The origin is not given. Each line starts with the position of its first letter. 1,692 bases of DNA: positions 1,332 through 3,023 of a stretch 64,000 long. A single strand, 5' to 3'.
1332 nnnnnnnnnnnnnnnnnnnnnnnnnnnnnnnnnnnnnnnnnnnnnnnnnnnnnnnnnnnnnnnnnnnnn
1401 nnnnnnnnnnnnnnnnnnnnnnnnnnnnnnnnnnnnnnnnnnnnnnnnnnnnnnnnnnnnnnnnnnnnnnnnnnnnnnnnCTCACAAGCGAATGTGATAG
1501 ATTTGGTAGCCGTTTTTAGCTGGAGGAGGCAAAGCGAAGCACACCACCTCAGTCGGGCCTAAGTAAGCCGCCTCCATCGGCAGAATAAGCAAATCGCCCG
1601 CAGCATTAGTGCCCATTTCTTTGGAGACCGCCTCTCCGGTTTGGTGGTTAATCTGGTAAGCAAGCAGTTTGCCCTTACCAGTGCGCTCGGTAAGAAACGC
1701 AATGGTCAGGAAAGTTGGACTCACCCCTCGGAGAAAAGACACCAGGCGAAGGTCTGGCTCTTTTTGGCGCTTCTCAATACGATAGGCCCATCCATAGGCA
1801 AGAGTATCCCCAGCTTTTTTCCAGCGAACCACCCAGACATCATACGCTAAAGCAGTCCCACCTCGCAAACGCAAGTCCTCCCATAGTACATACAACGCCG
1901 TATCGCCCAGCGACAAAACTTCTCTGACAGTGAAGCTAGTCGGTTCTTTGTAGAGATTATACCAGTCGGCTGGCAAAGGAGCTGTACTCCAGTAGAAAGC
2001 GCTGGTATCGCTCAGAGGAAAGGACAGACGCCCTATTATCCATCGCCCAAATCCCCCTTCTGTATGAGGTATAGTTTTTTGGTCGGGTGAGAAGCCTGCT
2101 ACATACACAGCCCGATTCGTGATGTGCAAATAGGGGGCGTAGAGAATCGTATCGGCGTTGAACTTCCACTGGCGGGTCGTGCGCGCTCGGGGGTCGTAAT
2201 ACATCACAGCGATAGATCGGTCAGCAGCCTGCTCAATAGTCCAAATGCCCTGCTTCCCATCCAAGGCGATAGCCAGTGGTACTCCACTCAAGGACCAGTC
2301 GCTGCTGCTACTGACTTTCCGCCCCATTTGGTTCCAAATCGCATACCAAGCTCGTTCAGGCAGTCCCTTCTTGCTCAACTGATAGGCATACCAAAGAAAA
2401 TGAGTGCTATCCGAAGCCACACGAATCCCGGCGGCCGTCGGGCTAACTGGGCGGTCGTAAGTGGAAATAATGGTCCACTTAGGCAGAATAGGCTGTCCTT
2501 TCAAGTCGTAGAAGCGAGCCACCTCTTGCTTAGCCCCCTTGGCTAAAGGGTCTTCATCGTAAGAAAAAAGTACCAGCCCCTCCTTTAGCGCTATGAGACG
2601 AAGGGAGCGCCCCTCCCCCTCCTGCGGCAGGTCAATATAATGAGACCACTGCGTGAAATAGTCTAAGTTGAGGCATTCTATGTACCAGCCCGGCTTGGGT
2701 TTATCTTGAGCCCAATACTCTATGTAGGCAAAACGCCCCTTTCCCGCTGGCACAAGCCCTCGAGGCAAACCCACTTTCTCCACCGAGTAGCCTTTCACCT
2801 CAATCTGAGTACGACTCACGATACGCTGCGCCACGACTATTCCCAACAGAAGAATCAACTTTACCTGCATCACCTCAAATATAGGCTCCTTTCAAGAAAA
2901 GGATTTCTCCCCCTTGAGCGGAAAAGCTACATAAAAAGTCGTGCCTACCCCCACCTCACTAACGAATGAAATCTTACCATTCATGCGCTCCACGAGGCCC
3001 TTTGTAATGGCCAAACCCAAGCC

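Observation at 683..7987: Five-gene minus-strand operon: orphan SdaAA, unknown 4-TM protein, giant multi-sensor histidine kinase, unknown secreted protein, and TatC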

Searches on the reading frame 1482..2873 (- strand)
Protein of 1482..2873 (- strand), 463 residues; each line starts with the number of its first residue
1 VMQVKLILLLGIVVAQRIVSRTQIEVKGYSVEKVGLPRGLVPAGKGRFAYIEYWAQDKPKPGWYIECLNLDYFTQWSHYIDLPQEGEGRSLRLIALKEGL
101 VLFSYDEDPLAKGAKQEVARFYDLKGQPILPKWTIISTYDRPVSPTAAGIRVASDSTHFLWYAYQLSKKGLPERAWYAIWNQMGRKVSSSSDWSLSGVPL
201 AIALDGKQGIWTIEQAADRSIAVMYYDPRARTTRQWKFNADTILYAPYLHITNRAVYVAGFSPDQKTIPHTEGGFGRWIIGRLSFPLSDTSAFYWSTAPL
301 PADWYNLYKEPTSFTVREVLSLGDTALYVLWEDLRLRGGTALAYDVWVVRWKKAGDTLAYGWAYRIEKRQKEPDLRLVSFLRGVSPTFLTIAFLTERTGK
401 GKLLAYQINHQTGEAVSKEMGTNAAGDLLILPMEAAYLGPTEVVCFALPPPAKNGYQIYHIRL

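Call 3: search_protein_families(library=pfam, proteins=[window:1482-2873:-], max_evalue=0.01)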
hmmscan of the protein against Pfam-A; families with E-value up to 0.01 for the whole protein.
window:1482-2873:- (463 aa): 0 families

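Call 4: search_protein_families(library=ncbifam, proteins=[window:1482-2873:-], max_evalue=0.01)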
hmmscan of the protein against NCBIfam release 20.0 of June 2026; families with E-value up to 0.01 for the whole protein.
window:1482-2873:- (463 aa): 0 families

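Call 5: find_encoding_contigs(protein=window:1482-2873:-, flank=10000, max_places=6)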
Protein window:1482-2873:- (463 aa): no gene with exactly this product is on record in the collection.

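Call 7: find_homologous_proteins(query=window:1482-2873:-, max_evalue=0.001)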
Query window:1482-2873:- (463 aa): 23 proteins with E <= 0.001 among 8000 candidates.
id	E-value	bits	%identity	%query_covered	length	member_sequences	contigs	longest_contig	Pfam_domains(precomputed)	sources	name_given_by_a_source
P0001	0.0e+0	1068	100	100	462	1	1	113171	-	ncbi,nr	ncbi:MAG: hypothetical protein N3E49_07335 [Bacteroidia bacterium]|nr:hypothetical protein [Bacteroi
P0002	1.7e-243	827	75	100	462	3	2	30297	-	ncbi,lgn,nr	ncbi:MAG: hypothetical protein NZ989_03060 [Bacteroidia bacterium]|nr:hypothetical protein [Bacteroi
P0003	8.3e-220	748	67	100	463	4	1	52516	-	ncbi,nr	ncbi:MAG: hypothetical protein N2200_05635 [Bacteroidia bacterium]|nr:hypothetical protein [Bacteroi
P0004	9.1e-220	748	68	100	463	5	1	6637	-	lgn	-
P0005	4.2e-215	733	66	99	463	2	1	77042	-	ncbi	ncbi:MAG: hypothetical protein ABDH66_04030 [Bacteroidia bacterium]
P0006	2.7e-210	717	65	100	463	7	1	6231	-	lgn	-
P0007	2.5e-201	687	62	100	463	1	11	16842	-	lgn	-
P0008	1.5e-198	678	62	99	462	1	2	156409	-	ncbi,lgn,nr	ncbi:MAG: hypothetical protein RMK19_02390 [Bacteroidia bacterium]|nr:hypothetical protein [Bacteroi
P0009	5.5e-184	630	59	99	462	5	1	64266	-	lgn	-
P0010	2.1e-177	609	56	99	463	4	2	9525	-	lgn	-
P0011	2.5e-173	595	57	98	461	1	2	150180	-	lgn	-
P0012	1.3e-171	589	54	98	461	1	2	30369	-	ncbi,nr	ncbi:MAG: hypothetical protein RMJ66_01295 [Bacteroidia bacterium]|nr:hypothetical protein [Bacteroi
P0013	2.4e-166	572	54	100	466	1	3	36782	-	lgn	-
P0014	1.6e-165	569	56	99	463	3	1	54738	-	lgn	-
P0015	1.3e-162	560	53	99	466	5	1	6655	-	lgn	-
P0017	7.0e-151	521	51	100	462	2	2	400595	-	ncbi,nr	ncbi:MAG: hypothetical protein NZ958_03610 [Bacteroidia bacterium]|nr:hypothetical protein [Bacteroi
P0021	3.6e-131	456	48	99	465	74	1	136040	-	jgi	jgi:hypothetical protein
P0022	5.2e-131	456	46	100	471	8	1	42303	-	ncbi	-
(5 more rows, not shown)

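Call 8: find_encoding_contigs(protein=P0017, flank=10000, max_places=2)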
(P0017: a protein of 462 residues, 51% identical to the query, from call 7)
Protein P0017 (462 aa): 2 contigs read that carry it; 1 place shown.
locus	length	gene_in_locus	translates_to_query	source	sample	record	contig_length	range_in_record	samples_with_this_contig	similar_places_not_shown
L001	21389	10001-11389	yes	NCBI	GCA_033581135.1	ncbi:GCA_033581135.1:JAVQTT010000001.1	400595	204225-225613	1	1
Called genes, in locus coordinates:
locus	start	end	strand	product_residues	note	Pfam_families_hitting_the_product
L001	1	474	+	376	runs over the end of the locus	PF00903:Glyoxalase (weak), PF14696:Glyoxalase_5, PF00903:Glyoxalase, PF13669:Glyoxalase_4 (weak)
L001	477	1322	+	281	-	PF04187:Cofac_haem_bdg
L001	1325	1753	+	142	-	-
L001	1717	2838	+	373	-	PF01702:TGT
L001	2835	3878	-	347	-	PF19867:DUF6340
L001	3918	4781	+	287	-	PF05853:BKACE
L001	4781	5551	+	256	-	PF00106:adh_short, PF08659:KR, PF13561:adh_short_C2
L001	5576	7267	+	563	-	PF00501:AMP-binding, PF23562:AMP-binding_C_3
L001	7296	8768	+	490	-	PF02771:Acyl-CoA_dh_N, PF02770:Acyl-CoA_dh_M, PF00441:Acyl-CoA_dh_1, PF08028:Acyl-CoA_dh_2, PF02036:SCP2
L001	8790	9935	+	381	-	PF01053:Cys_Met_Meta_PP, PF00155:Aminotran_1_2, PF01041:DegT_DnrJ_EryC1 (faint), PF00266:Aminotran_5 (weak)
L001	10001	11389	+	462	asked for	-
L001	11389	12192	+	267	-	PF00902:TatC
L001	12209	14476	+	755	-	PF01433:Peptidase_M1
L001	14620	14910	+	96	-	-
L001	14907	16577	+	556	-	PF12072:RNase_Y_N, PF00013:KH_1 (weak), PF01966:HD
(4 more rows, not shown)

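Call 9: find_encoding_contigs(protein=P0021, flank=10000, max_places=2)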
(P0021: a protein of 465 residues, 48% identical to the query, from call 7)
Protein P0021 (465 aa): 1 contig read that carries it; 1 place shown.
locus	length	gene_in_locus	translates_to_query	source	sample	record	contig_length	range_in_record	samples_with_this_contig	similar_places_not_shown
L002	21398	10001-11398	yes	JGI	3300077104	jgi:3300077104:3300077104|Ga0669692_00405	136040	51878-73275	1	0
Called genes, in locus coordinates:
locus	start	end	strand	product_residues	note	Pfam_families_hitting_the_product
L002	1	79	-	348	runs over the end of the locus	PF01368:DHH (weak), PF02272:DHHA1 (weak)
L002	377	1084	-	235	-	PF00849:PseudoU_synth_2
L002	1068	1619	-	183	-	-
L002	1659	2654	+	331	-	PF14054:DUF4249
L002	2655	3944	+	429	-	PF00512:HisKA, PF02518:HATPase_c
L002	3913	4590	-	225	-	PF03315:SDH_beta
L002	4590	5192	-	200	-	-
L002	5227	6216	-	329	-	PF00730:HhH-GPD, PF00633:HHH (faint), PF14815:NUDIX_4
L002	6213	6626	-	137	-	PF01894:YjbQ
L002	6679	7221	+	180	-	-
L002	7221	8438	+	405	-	PF01979:Amidohydro_1, PF07969:Amidohydro_3 (weak)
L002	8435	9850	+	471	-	PF01244:Peptidase_M19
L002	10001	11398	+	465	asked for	-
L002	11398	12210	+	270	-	PF00902:TatC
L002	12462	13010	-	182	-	-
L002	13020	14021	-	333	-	PF00106:adh_short (weak), PF04321:RmlD_sub_bind, PF01073:3Beta_HSD, PF01370:Epimerase, PF02719:Polysacc_synt_2, PF07993:NAD_binding_4 (faint), PF13460:NAD_binding_10 (weak), PF16363:GDP_Man_Dehyd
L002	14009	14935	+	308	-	PF03193:RsgA_GTPase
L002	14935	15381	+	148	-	PF02580:Tyr_Deacylase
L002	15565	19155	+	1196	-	PF02384:N6_Mtase, PF07669:Eco57I (weak), PF22837:M_Eco57I_C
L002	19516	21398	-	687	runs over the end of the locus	PF07698:7TM-7TMR_HD, PF08668:HDOD, PF01966:HD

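Call 10: find_encoding_contigs(protein=P0022, flank=10000, max_places=2)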
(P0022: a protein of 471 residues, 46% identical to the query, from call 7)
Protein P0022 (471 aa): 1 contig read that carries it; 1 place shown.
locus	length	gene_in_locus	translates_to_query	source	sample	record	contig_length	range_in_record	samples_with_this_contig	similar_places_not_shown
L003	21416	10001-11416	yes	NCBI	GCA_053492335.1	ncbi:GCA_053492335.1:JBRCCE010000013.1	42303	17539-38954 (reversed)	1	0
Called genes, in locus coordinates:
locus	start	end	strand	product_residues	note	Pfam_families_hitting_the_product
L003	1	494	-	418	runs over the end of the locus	PF00202:Aminotran_3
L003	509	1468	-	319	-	PF14226:DIOX_N, PF03171:2OG-FeII_Oxy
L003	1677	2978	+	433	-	PF05697:Trigger_N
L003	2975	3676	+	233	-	PF00574:CLP_protease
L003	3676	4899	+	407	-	PF00493:MCM (weak), PF00004:AAA, PF07724:AAA_2, PF07728:AAA_5 (weak), PF10431:ClpB_D2-small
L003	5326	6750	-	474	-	PF13649:Methyltransf_25 (weak), PF07669:Eco57I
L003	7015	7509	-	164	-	-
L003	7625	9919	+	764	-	PF05572:Peptidase_M43, PF00431:CUB, PF25090:DUF7805 (faint), PF00431:CUB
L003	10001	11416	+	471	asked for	-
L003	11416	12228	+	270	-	PF00902:TatC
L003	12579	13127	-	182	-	-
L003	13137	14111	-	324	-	PF01073:3Beta_HSD (weak), PF01370:Epimerase, PF02719:Polysacc_synt_2 (weak), PF04321:RmlD_sub_bind, PF07993:NAD_binding_4 (faint), PF16363:GDP_Man_Dehyd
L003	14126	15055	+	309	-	PF03193:RsgA_GTPase, PF20703:nSTAND1 (weak)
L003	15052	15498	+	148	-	PF02580:Tyr_Deacylase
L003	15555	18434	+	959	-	PF02129:Peptidase_S15, PF08530:PepX_C, PF18962:Por_Secre_tail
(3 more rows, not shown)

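Call 13: find_related_loci(query=A1, collection=genome_contigs, flank=10000)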
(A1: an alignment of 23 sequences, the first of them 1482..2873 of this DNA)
Query A1 (463 aa) in genome_contigs; peptide patterns used: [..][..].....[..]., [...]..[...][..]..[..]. (x = any residue, [..] = any of these).
82 stretches matched a pattern; 15 encode a relative of the query (tblastn E <= 1e-3); 14 distinct loci.
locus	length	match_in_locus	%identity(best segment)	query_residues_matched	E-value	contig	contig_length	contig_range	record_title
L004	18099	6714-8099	75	2-463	0e+0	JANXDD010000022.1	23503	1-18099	MAG: Bacteroidia bacterium isolate SKYB95 NODE_22_length_23503_cov_4.753821, whole genome shotgun sequence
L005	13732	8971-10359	67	2-463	0e+0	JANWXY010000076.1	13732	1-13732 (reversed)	MAG: Bacteroidia bacterium isolate SKYG57 k141_220375, whole genome shotgun sequence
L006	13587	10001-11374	66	7-463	0e+0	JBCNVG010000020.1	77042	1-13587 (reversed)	MAG: Bacteroidia bacterium isolate DT_Bin_51 contig20, whole genome shotgun sequence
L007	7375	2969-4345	62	6-463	0e+0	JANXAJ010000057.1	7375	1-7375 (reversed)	MAG: Bacteroidia bacterium isolate SKYB116 NODE_57_length_7375_cov_6.221294, whole genome shotgun sequence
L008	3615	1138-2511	59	6-463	0e+0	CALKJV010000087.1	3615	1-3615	MAG: uncultured Bacteroidia bacterium isolate N1_Bin_METABAT__124_1 genome assembly, contig: c_000001688911, whole genom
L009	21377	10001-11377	58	6-463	0e+0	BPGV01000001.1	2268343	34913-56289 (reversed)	MAG: Bacteroidia bacterium KatS3mg025 DNA, contig_684, whole genome shotgun sequence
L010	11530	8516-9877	58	9-463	0e+0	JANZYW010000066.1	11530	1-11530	MAG: Bacteroidia bacterium isolate SKW103 NODE_66_length_11553_cov_4.346114, whole genome shotgun sequence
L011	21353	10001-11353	54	12-463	4e-172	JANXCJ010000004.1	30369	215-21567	MAG: Bacteroidia bacterium isolate SKYB7 NODE_4_length_30369_cov_3.444969, whole genome shotgun sequence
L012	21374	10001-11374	54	5-463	3e-166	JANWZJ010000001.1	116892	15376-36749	MAG: Bacteroidia bacterium isolate SKYG92 NODE_1_length_116892_cov_4.848033, whole genome shotgun sequence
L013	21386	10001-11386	51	2-463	4e-153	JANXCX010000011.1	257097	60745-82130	MAG: Bacteroidia bacterium isolate SKYB87 k141_235889, whole genome shotgun sequence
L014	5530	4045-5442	46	3-463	1e-136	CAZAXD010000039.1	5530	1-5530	MAG TPA_asm: uncultured Sphingobacterium sp. isolate binchicken_co30_158 genome assembly, contig: NODE_7936_length_5530_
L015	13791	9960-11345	47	6-463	1e-133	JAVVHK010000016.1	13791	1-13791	MAG: Bacteroidota bacterium isolate PSP.bin.6 NODE_576_length_13791_cov_10.354252, whole genome shotgun sequence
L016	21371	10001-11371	56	7-463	4e-170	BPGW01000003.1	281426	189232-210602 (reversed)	MAG: Bacteroidia bacterium KatS3mg026 DNA, contig_17246, whole genome shotgun sequence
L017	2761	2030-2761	51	1-242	2e-75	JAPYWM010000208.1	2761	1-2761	MAG: Sphingobacterium sp. isolate RSWP8 scaffold_7899_c1, whole genome shotgun sequence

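Call 21: predict_structure(alignment_id=A1)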
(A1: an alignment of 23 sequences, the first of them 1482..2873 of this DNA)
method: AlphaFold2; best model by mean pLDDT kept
length: 463 residues; sequences in the alignment: 23
mean_pLDDT: 89.0   pTM: 0.88
mean pLDDT of the five models: 89.0, 89.0, 86.2, 85.6, 79.2
residues with pLDDT >= 90: 312; 70-90: 112; 50-70: 37; < 50: 2
segments of 3 or more residues with pLDDT < 50: none
pLDDT, mean of each block of 10 residues (from residue 1): 55 60 74 81 95 87 94 94 87 96 88 84 96 87 80 96 92 94 96 93 96 92 95 86 87 95 95 94 93 94 94 95 92 93 96 92 95 89 93 84 91 90 70 91 88 83 90
secondary structure, 60 per line:
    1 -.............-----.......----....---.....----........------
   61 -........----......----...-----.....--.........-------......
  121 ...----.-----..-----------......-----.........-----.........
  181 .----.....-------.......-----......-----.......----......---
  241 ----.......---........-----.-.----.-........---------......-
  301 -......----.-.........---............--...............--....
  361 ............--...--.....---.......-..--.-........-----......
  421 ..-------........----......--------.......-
elements in order: H2-14 E20-26 H31-34 E38-42 E47-54 E62-69 E74-79 E92-96 E99-107 E115-123 E147-152 E158-166 E172-181 E186-190 E198-204 E210-215 E221-227 E232-237 E245-251 E255-262 E277-284 E294-299 H302-307 E314-322 E326-337 E340-354 E357-372 E380-384 E388-394 E402-409 E415-422 E430-437 E442-447 E456-462

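Call 41: search_protein_representatives(alignment_id=A1)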
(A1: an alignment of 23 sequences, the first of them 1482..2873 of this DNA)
Query: 23 sequences, 462 profile positions. Proteins with E-value up to 0.001 (for the whole library): 57; up to 1e-10: 51; up to 1e-30: 21. The best 57 are listed.
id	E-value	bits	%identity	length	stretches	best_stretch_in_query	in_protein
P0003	9.2e-238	805.8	-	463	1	1-462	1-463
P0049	5.1e-130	450.5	-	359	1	3-283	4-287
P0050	1.3e-71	258.0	-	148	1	316-462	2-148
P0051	3.0e-58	214.0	-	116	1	348-462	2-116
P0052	1.9e-43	165.2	-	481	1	4-460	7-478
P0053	1.0e-42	162.7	-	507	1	8-461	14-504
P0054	3.4e-42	161.0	-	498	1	6-461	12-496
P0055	4.4e-41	157.3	-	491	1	3-460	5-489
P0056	9.1e-41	156.3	-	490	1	4-462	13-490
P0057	6.1e-40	153.6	-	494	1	9-460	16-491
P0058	7.6e-39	150.0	-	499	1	6-462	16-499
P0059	1.9e-36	142.1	-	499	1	7-462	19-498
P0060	4.5e-36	140.8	-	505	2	297-461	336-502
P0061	5.1e-36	140.6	-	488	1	12-462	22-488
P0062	2.7e-34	135.0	-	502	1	4-461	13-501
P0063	6.8e-34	133.6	-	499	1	5-460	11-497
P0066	7.3e-33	130.2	-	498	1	4-462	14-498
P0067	1.0e-32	129.8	-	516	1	27-461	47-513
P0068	4.0e-31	124.5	-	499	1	3-460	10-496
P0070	8.0e-28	113.6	-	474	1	19-462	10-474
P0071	1.4e-27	112.8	-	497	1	5-461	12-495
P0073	1.3e-26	109.6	-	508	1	8-461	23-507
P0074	1.3e-25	106.4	-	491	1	21-458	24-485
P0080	9.3e-24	100.2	-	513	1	5-460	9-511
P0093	2.3e-14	69.3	-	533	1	11-458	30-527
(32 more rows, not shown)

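Call 42: list_cluster_members(proteins=[P0052, P0053, P0054, P0055, P0056, P0057, P0058, P0061, P0067, P0070])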
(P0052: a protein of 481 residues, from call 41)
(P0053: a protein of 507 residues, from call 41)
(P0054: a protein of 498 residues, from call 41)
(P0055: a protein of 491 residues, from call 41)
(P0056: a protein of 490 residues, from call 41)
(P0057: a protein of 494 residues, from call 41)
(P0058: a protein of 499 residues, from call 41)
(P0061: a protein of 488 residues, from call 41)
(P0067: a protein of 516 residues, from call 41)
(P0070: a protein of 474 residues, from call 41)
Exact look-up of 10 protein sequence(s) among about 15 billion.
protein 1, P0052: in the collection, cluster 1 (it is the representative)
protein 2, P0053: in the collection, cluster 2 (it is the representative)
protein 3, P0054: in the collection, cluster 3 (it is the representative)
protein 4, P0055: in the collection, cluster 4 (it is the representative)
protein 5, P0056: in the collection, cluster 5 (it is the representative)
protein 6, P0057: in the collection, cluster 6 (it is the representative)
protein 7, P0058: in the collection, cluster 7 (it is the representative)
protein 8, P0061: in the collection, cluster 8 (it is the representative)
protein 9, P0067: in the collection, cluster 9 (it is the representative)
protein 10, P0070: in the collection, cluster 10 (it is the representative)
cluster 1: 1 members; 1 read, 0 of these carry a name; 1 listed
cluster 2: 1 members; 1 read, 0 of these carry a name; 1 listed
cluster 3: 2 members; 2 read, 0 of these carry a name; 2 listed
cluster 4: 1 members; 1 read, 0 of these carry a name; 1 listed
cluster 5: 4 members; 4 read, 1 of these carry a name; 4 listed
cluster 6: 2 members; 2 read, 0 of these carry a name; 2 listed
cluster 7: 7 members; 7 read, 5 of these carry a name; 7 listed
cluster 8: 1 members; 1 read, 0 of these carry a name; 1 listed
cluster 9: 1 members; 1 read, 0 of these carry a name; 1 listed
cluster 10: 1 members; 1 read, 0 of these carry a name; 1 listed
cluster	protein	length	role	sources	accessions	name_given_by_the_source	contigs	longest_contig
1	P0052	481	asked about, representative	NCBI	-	-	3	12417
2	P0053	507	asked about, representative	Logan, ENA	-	-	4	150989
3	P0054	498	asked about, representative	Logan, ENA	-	-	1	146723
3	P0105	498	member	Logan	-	-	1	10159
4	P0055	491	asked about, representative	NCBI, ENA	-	-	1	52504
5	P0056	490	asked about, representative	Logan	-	-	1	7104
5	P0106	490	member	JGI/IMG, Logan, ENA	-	hypothetical protein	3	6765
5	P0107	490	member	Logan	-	-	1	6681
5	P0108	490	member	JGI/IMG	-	-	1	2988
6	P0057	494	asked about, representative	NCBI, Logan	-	-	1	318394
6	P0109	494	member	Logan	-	-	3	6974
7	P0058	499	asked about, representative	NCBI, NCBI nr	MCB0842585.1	MAG: hypothetical protein KDE26_04880 [Bacteroidetes bacterium] | hypothetical protein [Bacteroidota bacterium]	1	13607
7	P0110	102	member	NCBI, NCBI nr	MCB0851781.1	MAG: hypothetical protein KDD63_06155, partial [Bacteroidetes bacterium] | hypothetical protein [Bacteroidota bacterium]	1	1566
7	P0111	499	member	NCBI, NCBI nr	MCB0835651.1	MAG: hypothetical protein KDD99_03240 [Bacteroidetes bacterium] | hypothetical protein [Bacteroidota bacterium]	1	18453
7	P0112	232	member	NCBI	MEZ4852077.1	MAG: hypothetical protein R3B93_26425 [Bacteroidia bacterium]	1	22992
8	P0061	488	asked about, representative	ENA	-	-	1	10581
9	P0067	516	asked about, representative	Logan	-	-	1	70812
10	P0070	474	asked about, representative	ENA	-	-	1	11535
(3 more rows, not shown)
